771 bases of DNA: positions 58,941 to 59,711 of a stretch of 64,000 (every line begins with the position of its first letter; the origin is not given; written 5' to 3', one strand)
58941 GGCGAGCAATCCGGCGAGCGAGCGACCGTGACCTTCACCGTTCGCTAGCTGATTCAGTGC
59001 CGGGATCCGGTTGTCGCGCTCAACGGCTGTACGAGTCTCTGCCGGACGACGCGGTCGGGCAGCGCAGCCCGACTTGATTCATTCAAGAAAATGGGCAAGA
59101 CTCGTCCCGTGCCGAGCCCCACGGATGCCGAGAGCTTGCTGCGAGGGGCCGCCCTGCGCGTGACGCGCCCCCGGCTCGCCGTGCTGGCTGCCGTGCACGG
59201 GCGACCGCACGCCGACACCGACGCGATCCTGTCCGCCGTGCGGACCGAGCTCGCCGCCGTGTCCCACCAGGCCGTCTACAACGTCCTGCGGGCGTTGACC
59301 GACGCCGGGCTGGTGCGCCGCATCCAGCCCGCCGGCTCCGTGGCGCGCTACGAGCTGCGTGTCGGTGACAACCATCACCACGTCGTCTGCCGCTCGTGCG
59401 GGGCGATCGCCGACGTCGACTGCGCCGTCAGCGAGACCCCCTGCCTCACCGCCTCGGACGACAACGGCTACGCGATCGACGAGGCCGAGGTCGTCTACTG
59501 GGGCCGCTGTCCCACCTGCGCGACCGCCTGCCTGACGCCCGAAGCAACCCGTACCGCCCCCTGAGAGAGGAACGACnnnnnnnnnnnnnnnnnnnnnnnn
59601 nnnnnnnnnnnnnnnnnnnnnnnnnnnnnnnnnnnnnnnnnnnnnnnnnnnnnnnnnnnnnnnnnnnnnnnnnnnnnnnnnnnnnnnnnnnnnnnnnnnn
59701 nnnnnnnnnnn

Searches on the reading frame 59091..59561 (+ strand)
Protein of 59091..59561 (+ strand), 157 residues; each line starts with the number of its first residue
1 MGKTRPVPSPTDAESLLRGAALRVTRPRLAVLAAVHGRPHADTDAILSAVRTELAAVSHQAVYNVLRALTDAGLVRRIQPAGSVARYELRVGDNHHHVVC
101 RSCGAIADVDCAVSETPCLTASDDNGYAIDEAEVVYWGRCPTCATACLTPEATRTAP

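Call 79: search_protein_families(library=pfam, proteins=[window:59091-59561:+], max_evalue=0.001)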
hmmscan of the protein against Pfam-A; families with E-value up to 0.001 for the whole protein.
window:59091-59561:+ (157 aa): 1 family
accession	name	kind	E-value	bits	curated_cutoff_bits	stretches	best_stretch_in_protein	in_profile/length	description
PF01475.25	FUR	-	4.1e-19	69.3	23.1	1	21-133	3-117/121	Ferric uptake regulator family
